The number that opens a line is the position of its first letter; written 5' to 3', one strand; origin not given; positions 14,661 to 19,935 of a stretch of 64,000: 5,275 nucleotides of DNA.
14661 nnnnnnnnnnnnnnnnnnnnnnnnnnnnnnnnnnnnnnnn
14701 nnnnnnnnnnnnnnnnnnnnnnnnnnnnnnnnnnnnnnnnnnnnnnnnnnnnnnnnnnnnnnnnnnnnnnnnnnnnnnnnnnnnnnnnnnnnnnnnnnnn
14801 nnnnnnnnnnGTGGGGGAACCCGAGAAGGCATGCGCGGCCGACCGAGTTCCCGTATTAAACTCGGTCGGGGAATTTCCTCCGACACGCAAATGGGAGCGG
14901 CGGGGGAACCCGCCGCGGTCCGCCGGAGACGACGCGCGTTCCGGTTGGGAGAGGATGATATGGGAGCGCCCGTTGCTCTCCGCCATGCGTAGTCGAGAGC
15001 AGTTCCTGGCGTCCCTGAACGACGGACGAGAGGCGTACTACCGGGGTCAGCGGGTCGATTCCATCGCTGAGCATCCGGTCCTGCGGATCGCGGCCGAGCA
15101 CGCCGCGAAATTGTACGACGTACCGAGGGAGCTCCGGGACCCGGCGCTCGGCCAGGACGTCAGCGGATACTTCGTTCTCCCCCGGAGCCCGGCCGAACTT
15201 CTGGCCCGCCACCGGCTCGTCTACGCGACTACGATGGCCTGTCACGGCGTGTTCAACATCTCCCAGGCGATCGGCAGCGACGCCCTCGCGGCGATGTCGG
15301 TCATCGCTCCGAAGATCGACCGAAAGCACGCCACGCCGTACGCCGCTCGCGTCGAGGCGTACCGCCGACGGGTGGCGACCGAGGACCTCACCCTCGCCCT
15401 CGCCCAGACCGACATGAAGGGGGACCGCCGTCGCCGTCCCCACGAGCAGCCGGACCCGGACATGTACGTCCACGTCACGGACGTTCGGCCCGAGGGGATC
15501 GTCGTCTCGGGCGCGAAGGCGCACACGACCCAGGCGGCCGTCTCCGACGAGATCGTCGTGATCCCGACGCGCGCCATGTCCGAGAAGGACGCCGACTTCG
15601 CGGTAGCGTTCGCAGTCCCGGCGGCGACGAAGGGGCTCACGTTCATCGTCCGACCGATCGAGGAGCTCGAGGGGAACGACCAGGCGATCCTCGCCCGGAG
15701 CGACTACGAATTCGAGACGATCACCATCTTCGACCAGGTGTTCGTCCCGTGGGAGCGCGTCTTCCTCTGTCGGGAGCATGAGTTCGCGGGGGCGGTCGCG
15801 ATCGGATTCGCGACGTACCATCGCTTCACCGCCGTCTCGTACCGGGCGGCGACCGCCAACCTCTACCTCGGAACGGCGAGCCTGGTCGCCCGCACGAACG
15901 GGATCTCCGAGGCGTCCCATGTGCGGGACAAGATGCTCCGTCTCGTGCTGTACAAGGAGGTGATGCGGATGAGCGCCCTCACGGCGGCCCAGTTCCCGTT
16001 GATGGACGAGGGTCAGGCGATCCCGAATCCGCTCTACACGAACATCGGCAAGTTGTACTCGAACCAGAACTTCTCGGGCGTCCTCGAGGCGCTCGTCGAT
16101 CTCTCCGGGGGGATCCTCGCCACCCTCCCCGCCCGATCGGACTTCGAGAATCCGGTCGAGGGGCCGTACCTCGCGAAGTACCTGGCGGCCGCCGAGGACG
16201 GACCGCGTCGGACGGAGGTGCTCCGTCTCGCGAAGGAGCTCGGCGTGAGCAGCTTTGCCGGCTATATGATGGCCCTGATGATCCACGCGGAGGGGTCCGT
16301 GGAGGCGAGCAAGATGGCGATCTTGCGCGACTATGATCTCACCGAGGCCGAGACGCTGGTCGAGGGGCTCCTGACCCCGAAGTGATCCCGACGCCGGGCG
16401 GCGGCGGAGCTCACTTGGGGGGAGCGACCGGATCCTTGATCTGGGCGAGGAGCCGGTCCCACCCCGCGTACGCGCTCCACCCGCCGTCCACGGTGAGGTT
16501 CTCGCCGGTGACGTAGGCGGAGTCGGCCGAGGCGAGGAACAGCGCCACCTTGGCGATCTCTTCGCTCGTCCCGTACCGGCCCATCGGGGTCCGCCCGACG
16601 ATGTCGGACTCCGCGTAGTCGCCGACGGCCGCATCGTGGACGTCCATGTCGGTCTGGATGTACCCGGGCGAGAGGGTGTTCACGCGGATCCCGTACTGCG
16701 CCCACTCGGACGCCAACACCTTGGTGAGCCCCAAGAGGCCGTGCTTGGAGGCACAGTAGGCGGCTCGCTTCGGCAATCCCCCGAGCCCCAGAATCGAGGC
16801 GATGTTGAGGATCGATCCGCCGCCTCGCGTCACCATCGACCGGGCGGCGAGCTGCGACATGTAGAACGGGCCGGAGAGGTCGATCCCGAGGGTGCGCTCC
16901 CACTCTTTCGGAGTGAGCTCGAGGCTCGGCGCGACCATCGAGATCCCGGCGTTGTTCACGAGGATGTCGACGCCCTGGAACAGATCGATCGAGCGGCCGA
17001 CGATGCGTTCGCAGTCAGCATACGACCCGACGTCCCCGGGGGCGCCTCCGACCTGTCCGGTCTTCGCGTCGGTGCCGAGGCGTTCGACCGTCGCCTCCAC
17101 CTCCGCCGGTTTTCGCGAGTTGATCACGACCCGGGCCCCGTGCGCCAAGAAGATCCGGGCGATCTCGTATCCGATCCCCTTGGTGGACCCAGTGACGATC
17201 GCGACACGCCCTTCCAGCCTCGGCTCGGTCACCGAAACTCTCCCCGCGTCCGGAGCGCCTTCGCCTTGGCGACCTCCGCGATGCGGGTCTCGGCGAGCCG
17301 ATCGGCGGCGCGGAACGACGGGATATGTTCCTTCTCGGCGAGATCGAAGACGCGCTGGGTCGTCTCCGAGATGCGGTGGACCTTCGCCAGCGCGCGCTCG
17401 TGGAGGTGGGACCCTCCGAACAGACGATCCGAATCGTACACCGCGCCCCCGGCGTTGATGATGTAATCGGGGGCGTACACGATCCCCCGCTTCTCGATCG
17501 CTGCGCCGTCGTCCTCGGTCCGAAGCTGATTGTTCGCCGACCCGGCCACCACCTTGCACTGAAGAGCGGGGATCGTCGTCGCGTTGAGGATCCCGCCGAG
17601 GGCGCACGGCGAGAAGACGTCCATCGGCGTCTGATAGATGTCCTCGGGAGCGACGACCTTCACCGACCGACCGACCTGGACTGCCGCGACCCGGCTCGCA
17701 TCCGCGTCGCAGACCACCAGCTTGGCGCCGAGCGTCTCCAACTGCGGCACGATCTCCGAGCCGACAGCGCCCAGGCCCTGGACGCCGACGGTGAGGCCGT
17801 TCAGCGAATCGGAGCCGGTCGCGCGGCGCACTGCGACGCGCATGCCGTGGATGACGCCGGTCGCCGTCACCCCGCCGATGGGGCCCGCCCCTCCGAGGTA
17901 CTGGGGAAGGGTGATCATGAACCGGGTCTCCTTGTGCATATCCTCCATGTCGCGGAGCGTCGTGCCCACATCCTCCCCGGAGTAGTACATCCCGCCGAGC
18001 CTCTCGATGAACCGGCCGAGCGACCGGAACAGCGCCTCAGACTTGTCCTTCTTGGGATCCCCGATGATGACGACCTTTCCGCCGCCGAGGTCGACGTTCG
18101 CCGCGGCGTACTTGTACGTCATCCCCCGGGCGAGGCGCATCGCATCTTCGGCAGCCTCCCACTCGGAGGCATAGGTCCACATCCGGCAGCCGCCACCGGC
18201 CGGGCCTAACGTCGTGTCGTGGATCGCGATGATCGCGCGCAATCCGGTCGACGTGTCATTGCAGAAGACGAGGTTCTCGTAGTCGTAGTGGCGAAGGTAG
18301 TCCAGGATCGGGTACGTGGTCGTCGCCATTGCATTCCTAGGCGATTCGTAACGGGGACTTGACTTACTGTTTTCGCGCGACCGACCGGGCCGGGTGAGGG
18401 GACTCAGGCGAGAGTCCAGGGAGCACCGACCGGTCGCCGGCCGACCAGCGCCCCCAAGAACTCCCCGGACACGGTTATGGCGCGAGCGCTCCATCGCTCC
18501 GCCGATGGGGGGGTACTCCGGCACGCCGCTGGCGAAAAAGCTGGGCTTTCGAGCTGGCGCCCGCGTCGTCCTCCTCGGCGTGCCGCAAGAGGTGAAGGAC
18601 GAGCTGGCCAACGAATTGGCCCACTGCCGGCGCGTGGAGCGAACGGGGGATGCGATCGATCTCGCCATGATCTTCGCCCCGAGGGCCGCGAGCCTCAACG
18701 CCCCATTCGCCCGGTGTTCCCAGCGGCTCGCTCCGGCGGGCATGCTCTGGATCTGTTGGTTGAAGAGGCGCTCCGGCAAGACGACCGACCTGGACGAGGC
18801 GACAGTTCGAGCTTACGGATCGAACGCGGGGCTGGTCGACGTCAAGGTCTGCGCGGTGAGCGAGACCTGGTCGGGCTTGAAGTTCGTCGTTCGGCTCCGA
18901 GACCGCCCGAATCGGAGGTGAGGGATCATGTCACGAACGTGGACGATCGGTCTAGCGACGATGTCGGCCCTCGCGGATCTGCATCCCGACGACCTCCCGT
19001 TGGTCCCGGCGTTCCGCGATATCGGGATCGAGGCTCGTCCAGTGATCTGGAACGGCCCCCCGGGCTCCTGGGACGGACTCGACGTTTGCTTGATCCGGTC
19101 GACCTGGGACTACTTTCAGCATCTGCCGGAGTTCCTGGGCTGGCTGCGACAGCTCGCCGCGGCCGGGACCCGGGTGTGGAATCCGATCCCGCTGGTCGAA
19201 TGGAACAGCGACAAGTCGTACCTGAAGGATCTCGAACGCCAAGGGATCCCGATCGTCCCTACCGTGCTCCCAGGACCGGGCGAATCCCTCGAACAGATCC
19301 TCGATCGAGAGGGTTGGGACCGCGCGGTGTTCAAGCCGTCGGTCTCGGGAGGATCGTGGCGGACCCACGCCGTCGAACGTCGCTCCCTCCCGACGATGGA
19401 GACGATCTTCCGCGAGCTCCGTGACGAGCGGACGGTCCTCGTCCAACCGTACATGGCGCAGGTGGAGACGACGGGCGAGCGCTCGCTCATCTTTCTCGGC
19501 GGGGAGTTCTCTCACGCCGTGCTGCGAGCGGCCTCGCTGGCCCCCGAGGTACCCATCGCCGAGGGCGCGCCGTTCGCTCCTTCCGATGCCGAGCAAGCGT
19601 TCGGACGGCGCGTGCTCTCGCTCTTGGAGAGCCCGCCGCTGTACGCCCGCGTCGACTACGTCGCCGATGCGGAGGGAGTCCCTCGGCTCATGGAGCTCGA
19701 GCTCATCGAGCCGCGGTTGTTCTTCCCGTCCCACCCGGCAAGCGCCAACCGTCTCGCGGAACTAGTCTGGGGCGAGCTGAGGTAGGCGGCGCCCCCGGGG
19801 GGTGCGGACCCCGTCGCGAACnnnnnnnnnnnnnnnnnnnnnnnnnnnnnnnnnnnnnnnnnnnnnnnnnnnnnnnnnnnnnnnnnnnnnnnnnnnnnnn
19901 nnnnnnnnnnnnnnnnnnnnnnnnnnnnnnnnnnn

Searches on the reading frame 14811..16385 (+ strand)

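Call 9: search_protein_families(library=ncbifam, proteins=[window:14811-16385:+], max_evalue=0.00001)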
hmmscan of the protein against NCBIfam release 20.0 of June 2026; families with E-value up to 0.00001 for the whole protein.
window:14811-16385:+ (524 aa): 2 families
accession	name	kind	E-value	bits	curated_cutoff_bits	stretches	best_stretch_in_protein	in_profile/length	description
TIGR02309.1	HpaB-1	equivalog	1.1e-52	179.8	480.2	1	64-521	6-474/477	4-hydroxyphenylacetate 3-monooxygenase, oxygenase component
TIGR02310.1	HpaB-2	equivalog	3.3e-27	95.3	885.2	2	185-507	142-474/519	4-hydroxyphenylacetate 3-monooxygenase, oxygenase component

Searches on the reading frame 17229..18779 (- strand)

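Call 9: search_protein_families(library=ncbifam, proteins=[window:17229-18779:-], max_evalue=0.00001)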
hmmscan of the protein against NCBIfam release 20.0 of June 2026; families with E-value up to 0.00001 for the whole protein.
window:17229-18779:- (516 aa): 3 families
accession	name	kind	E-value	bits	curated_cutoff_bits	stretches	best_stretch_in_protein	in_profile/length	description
NF035922.1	Trp_DH_ScyB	equivalog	1.9e-101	339.5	600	1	164-505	8-344/346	tryptophan dehydrogenase ScyB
NF041398.1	GluDhGdhB_Halo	equivalog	2e-15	56.6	620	1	183-447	54-341/410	glutamate dehydrogenase GdhB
NF040817.1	GdhA_Arch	equivalog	1.2e-14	54.3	750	2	186-356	60-241/419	glutamate dehydrogenase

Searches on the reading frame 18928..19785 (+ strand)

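Call 9: search_protein_families(library=ncbifam, proteins=[window:18928-19785:+], max_evalue=0.00001)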
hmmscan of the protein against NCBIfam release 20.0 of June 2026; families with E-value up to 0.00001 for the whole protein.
window:18928-19785:+ (285 aa): 1 family
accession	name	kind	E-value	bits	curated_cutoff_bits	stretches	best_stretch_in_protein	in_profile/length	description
NF058666.1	D_CycloSer_DcsG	equivalog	2.7e-54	184.3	360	1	9-280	6-293/298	D-cycloserine synthetase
